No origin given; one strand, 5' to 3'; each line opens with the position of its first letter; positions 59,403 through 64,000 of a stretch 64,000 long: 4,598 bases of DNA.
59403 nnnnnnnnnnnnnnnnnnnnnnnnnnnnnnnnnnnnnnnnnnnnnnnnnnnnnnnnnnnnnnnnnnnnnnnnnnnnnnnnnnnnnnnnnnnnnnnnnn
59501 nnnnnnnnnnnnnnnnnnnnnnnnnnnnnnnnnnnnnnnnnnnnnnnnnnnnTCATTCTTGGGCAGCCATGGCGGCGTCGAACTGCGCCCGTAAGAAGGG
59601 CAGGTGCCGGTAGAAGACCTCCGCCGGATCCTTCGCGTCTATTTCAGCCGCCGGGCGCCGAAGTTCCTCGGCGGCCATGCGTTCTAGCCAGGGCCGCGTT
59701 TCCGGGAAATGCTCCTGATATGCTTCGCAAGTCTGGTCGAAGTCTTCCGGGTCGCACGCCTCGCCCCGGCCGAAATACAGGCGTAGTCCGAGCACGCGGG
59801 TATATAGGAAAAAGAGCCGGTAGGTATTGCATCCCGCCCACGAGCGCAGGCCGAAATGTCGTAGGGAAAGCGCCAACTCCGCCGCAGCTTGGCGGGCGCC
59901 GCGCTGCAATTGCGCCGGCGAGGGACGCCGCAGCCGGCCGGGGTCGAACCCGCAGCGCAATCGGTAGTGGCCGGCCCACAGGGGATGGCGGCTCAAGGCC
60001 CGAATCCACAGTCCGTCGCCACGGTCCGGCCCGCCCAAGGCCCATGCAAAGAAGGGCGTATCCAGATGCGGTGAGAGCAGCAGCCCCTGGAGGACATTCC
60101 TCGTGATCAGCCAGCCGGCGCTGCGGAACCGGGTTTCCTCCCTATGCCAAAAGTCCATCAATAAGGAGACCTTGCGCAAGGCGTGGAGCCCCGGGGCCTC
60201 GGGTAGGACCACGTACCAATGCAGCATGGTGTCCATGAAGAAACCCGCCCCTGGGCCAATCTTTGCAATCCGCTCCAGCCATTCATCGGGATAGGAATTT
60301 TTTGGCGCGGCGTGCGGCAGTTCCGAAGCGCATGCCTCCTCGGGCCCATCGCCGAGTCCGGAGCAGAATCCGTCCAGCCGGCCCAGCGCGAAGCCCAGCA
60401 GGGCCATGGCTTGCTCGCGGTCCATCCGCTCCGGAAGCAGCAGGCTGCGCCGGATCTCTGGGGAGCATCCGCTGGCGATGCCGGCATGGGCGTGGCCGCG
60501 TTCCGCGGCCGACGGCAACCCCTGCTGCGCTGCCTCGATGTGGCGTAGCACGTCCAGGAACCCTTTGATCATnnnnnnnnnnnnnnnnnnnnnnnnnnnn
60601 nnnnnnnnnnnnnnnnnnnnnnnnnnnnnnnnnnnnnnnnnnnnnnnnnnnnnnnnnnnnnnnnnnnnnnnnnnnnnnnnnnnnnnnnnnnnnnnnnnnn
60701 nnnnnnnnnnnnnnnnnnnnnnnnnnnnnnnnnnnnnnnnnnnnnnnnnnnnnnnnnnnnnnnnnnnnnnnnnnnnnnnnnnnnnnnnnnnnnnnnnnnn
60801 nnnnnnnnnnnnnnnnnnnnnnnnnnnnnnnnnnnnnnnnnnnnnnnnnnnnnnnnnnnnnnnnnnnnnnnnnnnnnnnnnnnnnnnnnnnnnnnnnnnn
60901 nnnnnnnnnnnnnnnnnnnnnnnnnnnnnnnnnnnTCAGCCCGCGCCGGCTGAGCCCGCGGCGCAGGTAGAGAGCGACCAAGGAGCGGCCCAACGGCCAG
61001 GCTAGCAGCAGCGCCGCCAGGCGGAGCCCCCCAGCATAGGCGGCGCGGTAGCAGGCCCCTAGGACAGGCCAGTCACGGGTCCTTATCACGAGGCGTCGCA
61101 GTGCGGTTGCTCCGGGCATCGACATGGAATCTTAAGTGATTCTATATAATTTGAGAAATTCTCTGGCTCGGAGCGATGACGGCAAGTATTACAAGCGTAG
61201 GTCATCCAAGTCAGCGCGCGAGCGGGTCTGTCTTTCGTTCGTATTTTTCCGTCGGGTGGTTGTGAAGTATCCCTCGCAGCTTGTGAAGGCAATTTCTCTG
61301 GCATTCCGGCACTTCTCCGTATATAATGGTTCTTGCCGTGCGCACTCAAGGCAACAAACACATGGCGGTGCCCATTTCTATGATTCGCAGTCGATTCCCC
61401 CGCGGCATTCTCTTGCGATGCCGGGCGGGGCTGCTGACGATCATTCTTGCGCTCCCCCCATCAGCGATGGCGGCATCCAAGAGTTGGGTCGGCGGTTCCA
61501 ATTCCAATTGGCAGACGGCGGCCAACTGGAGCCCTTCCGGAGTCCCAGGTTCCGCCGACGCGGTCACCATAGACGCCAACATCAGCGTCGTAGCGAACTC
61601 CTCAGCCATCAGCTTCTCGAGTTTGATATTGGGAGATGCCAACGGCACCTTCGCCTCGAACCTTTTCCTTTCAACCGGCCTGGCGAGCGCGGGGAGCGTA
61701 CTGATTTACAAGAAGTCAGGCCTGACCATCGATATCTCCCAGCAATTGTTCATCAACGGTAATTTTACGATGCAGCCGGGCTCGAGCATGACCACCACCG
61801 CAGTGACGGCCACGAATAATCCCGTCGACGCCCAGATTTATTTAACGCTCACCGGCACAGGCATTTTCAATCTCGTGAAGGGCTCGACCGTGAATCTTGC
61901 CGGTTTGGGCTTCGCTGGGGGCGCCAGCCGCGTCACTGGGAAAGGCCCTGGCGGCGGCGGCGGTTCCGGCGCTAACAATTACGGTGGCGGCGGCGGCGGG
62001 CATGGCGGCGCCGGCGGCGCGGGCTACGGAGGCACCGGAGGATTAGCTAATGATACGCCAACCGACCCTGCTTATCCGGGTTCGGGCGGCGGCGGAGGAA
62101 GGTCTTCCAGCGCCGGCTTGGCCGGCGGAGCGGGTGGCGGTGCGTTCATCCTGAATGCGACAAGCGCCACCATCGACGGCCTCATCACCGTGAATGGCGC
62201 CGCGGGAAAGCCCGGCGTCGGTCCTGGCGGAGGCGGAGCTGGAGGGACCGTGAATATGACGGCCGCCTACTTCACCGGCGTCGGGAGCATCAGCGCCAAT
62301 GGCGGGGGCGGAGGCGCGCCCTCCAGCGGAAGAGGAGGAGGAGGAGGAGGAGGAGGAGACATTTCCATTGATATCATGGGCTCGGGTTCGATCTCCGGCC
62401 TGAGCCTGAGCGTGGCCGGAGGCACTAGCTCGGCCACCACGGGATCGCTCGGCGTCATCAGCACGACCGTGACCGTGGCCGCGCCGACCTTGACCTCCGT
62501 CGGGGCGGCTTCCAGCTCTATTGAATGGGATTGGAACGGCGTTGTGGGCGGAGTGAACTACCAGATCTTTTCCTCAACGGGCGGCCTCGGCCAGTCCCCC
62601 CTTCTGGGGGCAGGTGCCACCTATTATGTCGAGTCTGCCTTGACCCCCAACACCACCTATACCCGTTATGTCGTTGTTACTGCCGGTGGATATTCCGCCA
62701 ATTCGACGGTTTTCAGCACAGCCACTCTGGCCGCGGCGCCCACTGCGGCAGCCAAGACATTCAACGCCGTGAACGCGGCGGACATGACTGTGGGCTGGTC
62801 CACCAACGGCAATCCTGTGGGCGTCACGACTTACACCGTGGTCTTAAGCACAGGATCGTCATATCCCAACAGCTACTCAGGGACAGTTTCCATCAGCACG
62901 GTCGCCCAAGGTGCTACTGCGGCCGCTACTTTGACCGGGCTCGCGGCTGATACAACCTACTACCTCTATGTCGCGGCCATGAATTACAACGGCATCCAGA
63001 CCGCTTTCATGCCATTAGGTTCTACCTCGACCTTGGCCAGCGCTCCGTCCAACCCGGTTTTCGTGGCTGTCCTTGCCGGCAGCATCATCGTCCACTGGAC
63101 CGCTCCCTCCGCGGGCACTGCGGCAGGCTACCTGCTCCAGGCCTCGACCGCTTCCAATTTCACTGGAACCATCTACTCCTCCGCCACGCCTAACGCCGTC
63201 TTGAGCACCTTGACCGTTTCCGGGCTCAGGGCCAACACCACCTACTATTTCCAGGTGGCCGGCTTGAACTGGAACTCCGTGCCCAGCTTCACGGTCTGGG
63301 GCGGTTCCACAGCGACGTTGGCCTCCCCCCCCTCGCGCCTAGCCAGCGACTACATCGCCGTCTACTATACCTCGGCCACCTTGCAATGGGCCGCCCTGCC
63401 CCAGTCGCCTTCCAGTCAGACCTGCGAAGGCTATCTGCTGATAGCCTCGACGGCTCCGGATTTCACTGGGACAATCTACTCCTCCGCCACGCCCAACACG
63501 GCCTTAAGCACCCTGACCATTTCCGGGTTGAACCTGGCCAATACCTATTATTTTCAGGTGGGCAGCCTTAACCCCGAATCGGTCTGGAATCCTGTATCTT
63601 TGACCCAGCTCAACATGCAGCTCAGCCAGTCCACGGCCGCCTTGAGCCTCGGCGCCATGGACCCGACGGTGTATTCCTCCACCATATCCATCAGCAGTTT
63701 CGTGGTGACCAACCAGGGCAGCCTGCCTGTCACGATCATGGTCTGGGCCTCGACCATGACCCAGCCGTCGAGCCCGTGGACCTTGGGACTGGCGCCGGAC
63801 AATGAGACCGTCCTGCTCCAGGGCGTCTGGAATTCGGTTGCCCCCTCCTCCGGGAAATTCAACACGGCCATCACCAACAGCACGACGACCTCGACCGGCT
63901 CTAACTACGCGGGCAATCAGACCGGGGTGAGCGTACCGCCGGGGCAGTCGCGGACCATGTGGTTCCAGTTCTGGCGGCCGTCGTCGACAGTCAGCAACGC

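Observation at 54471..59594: Class-B (B12-binding) radical SAM enzyme fused to about 33 TPR repeats (1707 aa)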

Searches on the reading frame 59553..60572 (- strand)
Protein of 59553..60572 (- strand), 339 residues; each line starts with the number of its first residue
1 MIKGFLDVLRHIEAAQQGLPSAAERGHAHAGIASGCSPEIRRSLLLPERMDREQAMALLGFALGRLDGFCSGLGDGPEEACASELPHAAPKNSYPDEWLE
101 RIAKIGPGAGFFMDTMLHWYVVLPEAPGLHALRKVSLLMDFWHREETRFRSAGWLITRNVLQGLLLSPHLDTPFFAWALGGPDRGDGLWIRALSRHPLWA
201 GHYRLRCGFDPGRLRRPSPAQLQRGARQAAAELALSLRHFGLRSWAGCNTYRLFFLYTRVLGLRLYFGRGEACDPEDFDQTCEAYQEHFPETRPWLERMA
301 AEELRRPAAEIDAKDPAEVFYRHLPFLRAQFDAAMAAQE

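Call 10: search_protein_families(library=pfam, proteins=[window:59553-60572:-], max_evalue=0.001)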
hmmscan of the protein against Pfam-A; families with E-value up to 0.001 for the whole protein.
window:59553-60572:- (339 aa): 0 families

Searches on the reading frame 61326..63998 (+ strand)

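Call 98: search_protein_families(library=pfam, proteins=[window:61326-63998:+], max_evalue=0.0001)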
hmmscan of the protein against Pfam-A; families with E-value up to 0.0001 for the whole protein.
window:61326-63998:+ (891 aa): 3 families
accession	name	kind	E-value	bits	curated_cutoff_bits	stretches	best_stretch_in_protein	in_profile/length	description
PF00041.27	fn3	-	6.8e-18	65.1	25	2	572-648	1-70/84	Fibronectin type III domain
PF16656.11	Pur_ac_phosph_N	-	3.5e-10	40.7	30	1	584-656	12-92/93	Purple acid Phosphatase, N-terminal domain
PF10179.15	NDNF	-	5.8e-05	23.6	27.3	0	521-566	78-122/127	Neuron-derived neurotrophic factor, first Fn(III) domain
